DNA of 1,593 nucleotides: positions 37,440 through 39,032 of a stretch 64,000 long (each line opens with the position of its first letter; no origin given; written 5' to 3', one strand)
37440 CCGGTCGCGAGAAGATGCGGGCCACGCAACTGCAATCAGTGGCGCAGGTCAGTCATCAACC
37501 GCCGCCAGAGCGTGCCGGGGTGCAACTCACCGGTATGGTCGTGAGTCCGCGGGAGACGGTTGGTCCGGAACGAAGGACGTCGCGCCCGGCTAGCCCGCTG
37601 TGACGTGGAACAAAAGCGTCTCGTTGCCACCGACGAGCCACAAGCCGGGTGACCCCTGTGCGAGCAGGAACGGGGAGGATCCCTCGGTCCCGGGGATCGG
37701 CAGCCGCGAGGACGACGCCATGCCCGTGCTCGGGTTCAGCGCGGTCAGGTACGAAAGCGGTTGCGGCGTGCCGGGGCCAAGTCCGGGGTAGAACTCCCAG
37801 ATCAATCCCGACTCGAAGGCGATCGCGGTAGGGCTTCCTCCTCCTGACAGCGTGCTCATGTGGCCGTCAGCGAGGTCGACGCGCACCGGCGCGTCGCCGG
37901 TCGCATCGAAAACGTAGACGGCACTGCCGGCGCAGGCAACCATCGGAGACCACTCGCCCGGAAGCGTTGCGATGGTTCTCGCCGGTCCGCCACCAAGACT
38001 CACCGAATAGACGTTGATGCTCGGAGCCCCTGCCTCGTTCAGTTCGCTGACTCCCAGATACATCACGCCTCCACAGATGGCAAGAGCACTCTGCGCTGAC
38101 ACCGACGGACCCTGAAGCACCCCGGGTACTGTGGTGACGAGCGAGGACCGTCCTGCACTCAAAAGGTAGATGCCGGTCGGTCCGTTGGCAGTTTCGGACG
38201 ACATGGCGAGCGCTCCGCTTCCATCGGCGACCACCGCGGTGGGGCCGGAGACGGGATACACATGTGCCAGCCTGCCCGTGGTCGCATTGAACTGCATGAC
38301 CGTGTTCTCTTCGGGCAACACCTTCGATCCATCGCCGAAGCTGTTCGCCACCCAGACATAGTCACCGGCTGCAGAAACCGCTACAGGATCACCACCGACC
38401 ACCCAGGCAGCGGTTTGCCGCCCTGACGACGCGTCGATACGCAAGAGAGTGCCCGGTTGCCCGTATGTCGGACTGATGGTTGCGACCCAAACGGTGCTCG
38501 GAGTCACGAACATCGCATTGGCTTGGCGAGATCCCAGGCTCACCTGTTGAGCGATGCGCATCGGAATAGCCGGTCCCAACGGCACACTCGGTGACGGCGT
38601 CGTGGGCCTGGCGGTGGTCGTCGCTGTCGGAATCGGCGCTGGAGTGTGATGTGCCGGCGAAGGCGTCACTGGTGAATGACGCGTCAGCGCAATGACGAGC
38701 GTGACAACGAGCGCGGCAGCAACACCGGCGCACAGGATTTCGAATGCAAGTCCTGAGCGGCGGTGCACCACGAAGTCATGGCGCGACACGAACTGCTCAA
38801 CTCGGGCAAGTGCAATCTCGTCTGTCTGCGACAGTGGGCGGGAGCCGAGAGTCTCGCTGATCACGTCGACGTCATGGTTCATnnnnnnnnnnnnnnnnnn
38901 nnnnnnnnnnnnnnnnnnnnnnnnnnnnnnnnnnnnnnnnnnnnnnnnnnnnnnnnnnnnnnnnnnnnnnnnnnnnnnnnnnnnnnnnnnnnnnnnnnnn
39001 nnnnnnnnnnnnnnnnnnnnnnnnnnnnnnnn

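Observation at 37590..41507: Two divergent ECF sigma / anti-sigma pairs, each with a different beta-propeller sensor anti-sigma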

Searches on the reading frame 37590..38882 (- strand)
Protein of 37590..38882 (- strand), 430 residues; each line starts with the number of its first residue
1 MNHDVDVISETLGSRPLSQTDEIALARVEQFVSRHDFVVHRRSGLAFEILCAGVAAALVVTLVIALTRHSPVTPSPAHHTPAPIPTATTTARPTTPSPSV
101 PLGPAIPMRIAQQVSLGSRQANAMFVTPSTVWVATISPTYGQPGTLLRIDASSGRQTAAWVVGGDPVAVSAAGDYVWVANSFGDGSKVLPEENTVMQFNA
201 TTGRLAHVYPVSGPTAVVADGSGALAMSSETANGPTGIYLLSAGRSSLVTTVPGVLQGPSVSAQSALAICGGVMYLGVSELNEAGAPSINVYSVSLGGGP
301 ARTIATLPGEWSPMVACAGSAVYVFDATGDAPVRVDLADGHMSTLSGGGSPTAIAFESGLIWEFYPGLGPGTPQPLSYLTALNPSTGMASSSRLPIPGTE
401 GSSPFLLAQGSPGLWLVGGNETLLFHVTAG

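Call 3: search_protein_families(library=pfam, proteins=[window:37590-38882:-], max_evalue=1)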
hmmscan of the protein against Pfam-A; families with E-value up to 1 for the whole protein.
window:37590-38882:- (430 aa): 0 families

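Call 4: search_protein_families(library=ncbifam, proteins=[window:37590-38882:-], max_evalue=1)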
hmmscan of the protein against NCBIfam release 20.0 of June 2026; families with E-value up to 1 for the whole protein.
window:37590-38882:- (430 aa): 1 family
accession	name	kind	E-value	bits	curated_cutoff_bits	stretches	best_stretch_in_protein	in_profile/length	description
NF041736.1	archaeo_artH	equivalog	0.26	11.2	200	1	32-70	72-110/202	archaeosortase H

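Call 11: find_homologous_proteins(query=window:37590-38882:-)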
Query window:37590-38882:- (430 aa): 28 proteins with E <= 0.001 among 8000 candidates.
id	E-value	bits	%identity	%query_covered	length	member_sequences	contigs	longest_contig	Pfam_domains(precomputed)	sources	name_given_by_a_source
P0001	1.2e-274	929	100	100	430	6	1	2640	-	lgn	-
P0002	2.2e-217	740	79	100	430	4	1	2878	-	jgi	jgi:hypothetical protein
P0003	5.5e-212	722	79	100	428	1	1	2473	-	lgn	-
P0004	1.1e-168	580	64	100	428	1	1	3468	-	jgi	-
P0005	6.5e-166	570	64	100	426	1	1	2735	-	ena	-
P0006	5.3e-165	567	65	100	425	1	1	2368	-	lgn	-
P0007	1.7e-163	562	65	100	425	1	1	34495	-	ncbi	ncbi:MAG: YncE family protein [Candidatus Dormibacteria bacterium]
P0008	5.2e-162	558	63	100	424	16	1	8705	-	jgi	jgi:hypothetical protein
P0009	5.6e-162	557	62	100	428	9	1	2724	-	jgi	jgi:hypothetical protein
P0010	1.3e-161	556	63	100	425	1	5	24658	-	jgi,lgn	jgi:hypothetical protein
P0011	6.7e-161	554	63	100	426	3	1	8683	-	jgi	jgi:hypothetical protein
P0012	3.5e-160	552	62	100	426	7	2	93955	-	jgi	-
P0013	1.8e-159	549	61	100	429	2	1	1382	-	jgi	jgi:hypothetical protein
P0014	1.0e-158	547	61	100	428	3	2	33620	-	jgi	jgi:hypothetical protein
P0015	2.4e-158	545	60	100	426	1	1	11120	-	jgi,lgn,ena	-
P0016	1.2e-157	543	62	100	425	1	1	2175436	-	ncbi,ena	-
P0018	2.2e-150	519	60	100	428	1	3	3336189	-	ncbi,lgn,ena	ncbi:MAG: hypothetical protein WB808_08865 [Candidatus Dormiibacterota bacterium]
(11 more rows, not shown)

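Call 18: find_encoding_contigs(protein=P0016, flank=8000, max_places=2)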
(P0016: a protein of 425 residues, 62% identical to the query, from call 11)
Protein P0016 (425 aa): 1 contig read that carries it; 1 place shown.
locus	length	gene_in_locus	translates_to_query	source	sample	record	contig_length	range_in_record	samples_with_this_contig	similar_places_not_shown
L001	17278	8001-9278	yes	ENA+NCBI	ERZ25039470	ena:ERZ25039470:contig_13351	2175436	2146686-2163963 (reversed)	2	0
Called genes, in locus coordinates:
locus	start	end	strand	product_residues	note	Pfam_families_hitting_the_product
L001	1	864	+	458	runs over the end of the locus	PF14870:PSII_BNR (faint), PF15902:Sortilin-Vps10 (faint), PF02012:BNR (faint)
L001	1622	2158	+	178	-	PF07638:Sigma70_ECF (weak), PF08281:Sigma70_r4_2, PF13384:HTH_23 (weak)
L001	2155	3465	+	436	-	-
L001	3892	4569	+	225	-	-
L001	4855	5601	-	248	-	-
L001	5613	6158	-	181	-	PF08281:Sigma70_r4_2, PF04545:Sigma70_r4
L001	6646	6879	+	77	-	-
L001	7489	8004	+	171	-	PF18082:NAT_N (faint), PF04542:Sigma70_r2 (weak), PF08281:Sigma70_r4_2, PF04545:Sigma70_r4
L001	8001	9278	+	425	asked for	-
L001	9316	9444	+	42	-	-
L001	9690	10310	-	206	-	-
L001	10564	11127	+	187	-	PF04542:Sigma70_r2, PF08281:Sigma70_r4_2, PF04545:Sigma70_r4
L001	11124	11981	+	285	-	-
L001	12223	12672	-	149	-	-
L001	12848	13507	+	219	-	PF00440:TetR_N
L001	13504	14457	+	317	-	PF01073:3Beta_HSD, PF01370:Epimerase, PF04321:RmlD_sub_bind (faint), PF05368:NmrA, PF07993:NAD_binding_4 (faint), PF13460:NAD_binding_10, PF16363:GDP_Man_Dehyd (weak)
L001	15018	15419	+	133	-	PF10604:Polyketide_cyc2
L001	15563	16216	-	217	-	-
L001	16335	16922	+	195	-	-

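Call 22: find_encoding_contigs(protein=P0018, flank=10000, max_places=2)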
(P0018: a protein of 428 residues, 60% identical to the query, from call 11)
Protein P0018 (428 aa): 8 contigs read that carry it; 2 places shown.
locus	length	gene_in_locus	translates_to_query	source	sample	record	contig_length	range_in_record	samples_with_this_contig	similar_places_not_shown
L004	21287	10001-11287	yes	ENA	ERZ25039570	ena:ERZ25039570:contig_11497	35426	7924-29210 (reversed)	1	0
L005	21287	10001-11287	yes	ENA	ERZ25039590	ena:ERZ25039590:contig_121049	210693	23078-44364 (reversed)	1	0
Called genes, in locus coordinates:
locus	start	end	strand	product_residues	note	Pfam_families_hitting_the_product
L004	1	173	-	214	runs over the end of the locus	PF14518:Haem_oxygenas_2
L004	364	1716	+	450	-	-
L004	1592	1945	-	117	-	-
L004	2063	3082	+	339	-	PF14716:HHH_8, PF02811:PHP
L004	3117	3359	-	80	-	-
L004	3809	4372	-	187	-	-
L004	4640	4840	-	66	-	-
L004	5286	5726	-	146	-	-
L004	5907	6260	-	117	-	-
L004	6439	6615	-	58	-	-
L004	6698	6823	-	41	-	-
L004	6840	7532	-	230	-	-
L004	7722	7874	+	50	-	-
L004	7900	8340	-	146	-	-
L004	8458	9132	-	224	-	PF00702:Hydrolase, PF13419:HAD_2, PF13242:Hydrolase_like (weak)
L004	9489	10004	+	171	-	PF04542:Sigma70_r2 (weak), PF08281:Sigma70_r4_2, PF04545:Sigma70_r4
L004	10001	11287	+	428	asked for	-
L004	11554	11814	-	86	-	-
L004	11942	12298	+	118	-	-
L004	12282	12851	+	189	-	PF04978:MST, PF12867:DinB_2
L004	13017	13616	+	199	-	-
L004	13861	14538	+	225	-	-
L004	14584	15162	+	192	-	-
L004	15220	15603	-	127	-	PF13474:SnoaL_3, PF14534:DUF4440, PF12680:SnoaL_2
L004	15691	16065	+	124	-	-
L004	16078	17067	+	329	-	PF00005:ABC_tran, PF13304:AAA_21, PF13732:DrrA1-3_C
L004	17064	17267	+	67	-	-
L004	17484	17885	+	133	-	-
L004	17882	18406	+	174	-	PF21805:Imm5_like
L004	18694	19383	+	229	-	-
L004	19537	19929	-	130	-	PF00903:Glyoxalase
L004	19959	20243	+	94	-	-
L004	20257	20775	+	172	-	PF00583:Acetyltransf_1, PF13508:Acetyltransf_7, PF08445:FR47 (weak)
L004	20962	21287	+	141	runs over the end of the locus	PF13527:Acetyltransf_9 (faint), PF00583:Acetyltransf_1, PF13673:Acetyltransf_10, PF13508:Acetyltransf_7, PF08445:FR47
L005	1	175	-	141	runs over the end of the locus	PF14518:Haem_oxygenas_2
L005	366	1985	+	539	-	-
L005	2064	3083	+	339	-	PF14716:HHH_8, PF02811:PHP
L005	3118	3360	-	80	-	-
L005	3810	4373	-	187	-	-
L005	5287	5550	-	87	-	-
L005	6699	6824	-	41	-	-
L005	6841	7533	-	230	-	-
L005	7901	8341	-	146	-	-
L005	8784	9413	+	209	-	-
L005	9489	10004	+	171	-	PF04542:Sigma70_r2 (weak), PF08281:Sigma70_r4_2, PF04545:Sigma70_r4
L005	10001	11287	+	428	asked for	-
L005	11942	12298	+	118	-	-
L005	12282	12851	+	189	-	PF04978:MST, PF12867:DinB_2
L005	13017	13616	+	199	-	-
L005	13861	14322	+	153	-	-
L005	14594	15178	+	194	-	-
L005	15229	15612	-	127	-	PF13474:SnoaL_3, PF14534:DUF4440, PF12680:SnoaL_2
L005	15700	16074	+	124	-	-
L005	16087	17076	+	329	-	PF00005:ABC_tran, PF13304:AAA_21, PF13732:DrrA1-3_C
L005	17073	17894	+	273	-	PF12679:ABC2_membrane_2, PF12730:ABC2_membrane_4 (weak), PF12698:ABC2_membrane_3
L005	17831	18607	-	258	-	-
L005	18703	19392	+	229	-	-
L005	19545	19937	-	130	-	PF00903:Glyoxalase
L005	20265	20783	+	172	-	PF00583:Acetyltransf_1, PF13508:Acetyltransf_7, PF08445:FR47 (weak)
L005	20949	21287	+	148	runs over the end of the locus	PF13527:Acetyltransf_9 (faint), PF00583:Acetyltransf_1, PF13673:Acetyltransf_10, PF13508:Acetyltransf_7, PF08445:FR47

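Call 24: predict_structure(alignment_id=A1)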
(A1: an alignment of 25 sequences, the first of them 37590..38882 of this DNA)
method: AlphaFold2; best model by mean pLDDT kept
length: 430 residues; sequences in the alignment: 25
mean_pLDDT: 80.1   pTM: 0.72
mean pLDDT of the five models: 80.1, 78.0, 77.8, 75.9, 73.1
residues with pLDDT >= 90: 202; 70-90: 130; 50-70: 48; < 50: 50
segments of 3 or more residues with pLDDT < 50: 1-6, 34-45, 68-97
pLDDT, mean of each block of 10 residues (from residue 1): 46 63 72 47 48 66 53 34 35 47 90 94 93 89 91 94 90 94 68 92 92 92 88 85 93 81 88 92 83 92 88 90 89 91 85 91 89 88 91 91 82 90 92
secondary structure, 60 per line:
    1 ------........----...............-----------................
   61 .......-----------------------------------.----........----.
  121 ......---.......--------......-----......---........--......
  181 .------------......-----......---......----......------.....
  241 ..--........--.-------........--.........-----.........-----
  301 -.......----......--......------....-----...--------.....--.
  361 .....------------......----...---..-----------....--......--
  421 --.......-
elements in order: H7-14 H19-33 H45-67 E108-115 E120-126 E130-136 E145-150 E156-161 E165-172 E175-181 E194-199 E205-210 E214-219 E224-229 E236-242 E245-252 H263-266 E267-270 E273-281 E287-295 E302-308 E313-318 E321-326 E333-336 E342-344 E353-357 E360-365 E378-383 E388-390 E407-410 E413-418 E423-429

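Call 28: fold_search(model_id=the predicted structure, library=pdb)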
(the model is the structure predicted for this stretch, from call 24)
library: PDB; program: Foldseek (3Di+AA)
matches with E <= 10: 1136; with E <= 0.001: 622
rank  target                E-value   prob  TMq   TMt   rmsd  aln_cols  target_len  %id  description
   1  9cnw_B                1.7e-11  1.00  0.48  0.57   6.3       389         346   14  CryoEM structure of the APO-BAM complex in DDM detergent (released 2024-12-25)
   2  9a3d_MODEL_1_A        9.7e-11  1.00  0.47  0.51  12.2       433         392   14  Model of E. coli BamB by in-cell photo-crosslinking MS and deep learning (released 2023-02-24)
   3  6l8a_E                1.1e-10  1.00  0.45  0.43   6.2       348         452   16  Tetrathionate hydrolase from Acidithiobacillus ferrooxidans (released 2020-11-11)
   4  8bwc_B                1.1e-10  1.00  0.47  0.54   7.0       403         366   14  E. coli BAM complex (BamABCDE) wild-type (released 2023-05-24)
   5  8gfv_B                1.2e-10  1.00  0.55  0.70   4.6       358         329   14  CryoEM structure of beta-2-adrenergic receptor in complex with GTP-bound Gs heterotrimer (transition intermediate #1 o (released 2024-03-06)
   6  7rmg_B                1.4e-10  1.00  0.55  0.71   4.3       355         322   14  Substance P bound to active human neurokinin 1 receptor in complex with miniGs/q70 (released 2021-11-03)
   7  4xga_A                1.4e-10  1.00  0.48  0.57   6.2       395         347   13  Crystal structure of BamB and BamA P3-5 complex from E.coli (released 2016-01-20)
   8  6l8a_F                1.6e-10  1.00  0.45  0.43   6.2       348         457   16  Tetrathionate hydrolase from Acidithiobacillus ferrooxidans (released 2020-11-11)
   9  9cnz_B                2.0e-10  1.00  0.48  0.58   6.3       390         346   15  Structure of BAM complexed with PTB2 ligand in detergent (released 2024-12-25)
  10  6lys_B                2.1e-10  1.00  0.49  0.59   6.9       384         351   14  Structure of the BAM complex (released 2021-01-13)
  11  9mgg_B                2.2e-10  1.00  0.49  0.57   7.1       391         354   14  beta-barrel assembly machine from Escherichia coli in a late state of substrate assembly (released 2025-12-17)
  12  6l8a_B                2.3e-10  1.00  0.44  0.42   6.6       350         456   16  Tetrathionate hydrolase from Acidithiobacillus ferrooxidans (released 2020-11-11)
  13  8iq4_B                2.5e-10  1.00  0.53  0.68   4.5       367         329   14  Cryo-EM structure of Carboprost-bound prostaglandin-F2-alpha receptor-miniGq-Nb35 complex (released 2024-01-31)
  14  9cnx_B                3.0e-10  1.00  0.49  0.59   6.8       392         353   16  CryoEM structure of BAM in complex with the PTB1 closed-state inhibitor (in DDM detergent) (released 2024-12-25)
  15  8unz_B                3.6e-10  1.00  0.55  0.70   4.3       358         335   14  CryoEM structure of beta-2-adrenergic receptor in complex with GTP-bound Gs heterotrimer (Class O) (released 2024-03-06)
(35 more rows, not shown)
